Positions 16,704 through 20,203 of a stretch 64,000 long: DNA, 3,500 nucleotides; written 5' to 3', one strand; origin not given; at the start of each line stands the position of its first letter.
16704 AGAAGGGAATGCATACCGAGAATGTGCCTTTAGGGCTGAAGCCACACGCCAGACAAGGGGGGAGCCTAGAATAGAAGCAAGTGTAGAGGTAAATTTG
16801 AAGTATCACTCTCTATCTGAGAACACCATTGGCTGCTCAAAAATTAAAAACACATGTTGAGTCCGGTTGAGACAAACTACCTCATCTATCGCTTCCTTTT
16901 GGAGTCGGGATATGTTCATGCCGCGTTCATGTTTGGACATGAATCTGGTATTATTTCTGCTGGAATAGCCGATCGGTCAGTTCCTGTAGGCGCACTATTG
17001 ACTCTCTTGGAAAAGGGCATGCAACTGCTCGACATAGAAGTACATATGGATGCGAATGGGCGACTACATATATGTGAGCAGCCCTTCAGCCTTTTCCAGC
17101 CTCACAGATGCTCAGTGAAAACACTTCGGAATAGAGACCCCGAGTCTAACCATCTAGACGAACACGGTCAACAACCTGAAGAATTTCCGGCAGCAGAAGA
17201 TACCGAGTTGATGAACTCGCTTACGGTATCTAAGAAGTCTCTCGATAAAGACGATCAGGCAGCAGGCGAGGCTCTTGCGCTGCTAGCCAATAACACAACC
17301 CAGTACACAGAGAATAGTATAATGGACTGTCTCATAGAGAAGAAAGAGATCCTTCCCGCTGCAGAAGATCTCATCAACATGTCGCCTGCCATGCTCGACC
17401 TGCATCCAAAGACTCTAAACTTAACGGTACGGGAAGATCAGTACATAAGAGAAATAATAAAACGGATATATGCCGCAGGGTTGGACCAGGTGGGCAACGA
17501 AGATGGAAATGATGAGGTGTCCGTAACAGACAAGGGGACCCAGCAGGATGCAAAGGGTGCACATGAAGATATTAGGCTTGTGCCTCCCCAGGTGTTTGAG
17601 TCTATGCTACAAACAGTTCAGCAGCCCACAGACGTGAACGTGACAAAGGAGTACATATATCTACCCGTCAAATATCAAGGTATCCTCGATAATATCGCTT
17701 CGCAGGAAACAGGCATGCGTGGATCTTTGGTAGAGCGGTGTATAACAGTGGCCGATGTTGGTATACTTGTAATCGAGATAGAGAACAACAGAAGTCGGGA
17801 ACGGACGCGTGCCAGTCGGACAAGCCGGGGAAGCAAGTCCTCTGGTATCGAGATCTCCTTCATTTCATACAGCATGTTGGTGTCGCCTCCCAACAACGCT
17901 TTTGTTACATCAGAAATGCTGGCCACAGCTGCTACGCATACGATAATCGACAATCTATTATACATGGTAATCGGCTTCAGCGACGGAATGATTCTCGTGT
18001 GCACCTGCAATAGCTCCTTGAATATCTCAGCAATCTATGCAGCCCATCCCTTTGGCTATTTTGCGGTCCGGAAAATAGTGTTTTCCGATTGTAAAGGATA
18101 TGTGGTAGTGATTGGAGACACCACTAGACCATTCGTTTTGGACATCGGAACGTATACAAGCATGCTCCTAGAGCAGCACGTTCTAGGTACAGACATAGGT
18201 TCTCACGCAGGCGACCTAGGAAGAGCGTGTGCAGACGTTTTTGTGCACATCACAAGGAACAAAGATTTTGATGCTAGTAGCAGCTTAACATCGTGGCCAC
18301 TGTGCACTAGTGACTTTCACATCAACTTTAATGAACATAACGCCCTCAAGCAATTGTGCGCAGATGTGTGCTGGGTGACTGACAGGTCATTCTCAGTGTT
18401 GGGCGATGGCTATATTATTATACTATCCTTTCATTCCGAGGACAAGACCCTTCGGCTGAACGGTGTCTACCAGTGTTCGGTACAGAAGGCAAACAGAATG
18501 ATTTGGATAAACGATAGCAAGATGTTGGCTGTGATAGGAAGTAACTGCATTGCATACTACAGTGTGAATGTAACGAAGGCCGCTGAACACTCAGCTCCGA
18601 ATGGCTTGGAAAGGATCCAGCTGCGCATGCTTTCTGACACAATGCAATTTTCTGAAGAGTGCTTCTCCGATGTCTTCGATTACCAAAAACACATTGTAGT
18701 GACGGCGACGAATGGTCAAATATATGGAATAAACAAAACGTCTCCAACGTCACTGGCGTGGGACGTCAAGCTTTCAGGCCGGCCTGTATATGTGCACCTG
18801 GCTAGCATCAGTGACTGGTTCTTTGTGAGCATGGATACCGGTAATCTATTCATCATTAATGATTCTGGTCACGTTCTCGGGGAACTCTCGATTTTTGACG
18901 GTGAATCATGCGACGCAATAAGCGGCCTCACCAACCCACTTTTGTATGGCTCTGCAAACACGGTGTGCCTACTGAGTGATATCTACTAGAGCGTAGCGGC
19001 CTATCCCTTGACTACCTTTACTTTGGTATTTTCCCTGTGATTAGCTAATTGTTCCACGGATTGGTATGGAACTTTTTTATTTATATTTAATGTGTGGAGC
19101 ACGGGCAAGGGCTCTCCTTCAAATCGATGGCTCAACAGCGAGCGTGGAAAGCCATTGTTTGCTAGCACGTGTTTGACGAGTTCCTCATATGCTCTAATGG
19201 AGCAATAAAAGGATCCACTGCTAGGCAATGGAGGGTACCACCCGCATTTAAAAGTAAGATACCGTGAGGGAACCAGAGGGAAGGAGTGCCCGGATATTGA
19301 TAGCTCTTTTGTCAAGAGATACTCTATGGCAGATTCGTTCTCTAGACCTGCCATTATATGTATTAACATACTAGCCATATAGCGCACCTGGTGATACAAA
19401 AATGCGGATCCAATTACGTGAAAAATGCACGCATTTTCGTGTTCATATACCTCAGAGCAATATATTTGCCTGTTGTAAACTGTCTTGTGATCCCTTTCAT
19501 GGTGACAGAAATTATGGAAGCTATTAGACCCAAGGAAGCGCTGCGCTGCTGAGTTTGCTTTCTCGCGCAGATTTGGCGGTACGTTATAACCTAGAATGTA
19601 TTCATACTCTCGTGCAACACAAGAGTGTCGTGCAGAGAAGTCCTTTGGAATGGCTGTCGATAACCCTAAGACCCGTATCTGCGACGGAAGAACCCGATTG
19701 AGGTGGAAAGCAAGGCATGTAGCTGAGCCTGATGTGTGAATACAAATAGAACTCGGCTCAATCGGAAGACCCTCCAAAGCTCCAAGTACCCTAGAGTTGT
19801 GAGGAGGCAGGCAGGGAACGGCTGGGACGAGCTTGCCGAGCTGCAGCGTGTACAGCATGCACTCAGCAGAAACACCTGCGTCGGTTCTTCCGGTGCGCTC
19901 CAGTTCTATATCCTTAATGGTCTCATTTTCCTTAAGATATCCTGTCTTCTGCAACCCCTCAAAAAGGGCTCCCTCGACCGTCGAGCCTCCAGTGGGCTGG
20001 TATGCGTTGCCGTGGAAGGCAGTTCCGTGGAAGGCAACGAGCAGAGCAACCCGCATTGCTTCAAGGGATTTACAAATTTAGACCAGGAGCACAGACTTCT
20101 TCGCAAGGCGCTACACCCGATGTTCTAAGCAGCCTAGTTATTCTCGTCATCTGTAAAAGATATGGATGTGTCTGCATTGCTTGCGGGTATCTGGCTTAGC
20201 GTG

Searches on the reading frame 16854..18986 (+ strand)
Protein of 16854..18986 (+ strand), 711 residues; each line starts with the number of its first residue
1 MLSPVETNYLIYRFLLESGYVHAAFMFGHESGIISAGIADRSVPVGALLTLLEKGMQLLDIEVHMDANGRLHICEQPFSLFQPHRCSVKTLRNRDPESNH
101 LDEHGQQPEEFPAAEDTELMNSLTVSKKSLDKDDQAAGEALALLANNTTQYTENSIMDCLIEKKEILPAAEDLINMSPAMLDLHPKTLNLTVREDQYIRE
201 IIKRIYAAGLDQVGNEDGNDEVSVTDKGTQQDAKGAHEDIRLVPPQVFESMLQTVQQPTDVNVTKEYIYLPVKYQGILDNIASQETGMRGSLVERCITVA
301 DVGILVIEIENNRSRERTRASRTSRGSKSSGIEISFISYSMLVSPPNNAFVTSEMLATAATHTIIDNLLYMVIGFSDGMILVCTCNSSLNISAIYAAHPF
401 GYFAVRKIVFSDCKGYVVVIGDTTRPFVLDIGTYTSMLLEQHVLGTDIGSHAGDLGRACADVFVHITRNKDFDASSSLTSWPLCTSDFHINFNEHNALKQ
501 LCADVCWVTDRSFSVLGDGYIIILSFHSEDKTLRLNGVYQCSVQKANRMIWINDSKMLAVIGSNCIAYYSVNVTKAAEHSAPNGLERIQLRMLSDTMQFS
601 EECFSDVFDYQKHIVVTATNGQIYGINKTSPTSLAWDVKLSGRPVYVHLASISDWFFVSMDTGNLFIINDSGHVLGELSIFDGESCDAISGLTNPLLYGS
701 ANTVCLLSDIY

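Call 33: search_protein_families(library=pfam, proteins=[window:16854-18986:+], max_evalue=0.001)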
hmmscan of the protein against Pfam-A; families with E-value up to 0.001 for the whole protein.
window:16854-18986:+ (711 aa): 1 family
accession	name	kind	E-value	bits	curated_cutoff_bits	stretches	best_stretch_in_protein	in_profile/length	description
PF08513.17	LisH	-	2.4e-09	37.3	21.6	1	6-31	2-27/27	LisH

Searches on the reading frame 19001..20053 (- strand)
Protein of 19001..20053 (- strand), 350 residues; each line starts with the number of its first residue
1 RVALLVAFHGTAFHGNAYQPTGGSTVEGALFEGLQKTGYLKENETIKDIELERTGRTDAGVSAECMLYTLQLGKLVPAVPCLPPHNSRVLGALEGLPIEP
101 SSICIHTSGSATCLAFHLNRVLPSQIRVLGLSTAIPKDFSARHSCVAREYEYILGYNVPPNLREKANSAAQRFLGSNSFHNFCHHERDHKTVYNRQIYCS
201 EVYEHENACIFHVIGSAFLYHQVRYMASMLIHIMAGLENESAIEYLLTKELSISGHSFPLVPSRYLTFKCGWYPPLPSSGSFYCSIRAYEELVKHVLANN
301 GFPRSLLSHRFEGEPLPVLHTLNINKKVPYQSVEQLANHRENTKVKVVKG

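Call 33: search_protein_families(library=pfam, proteins=[window:19001-20053:-], max_evalue=0.001)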
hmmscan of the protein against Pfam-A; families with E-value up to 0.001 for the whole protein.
window:19001-20053:- (350 aa): 1 family
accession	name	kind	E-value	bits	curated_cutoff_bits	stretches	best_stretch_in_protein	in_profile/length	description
PF01416.25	PseudoU_synth_1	-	6.4e-18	65.6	23.3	1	169-262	1-96/108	tRNA pseudouridine synthase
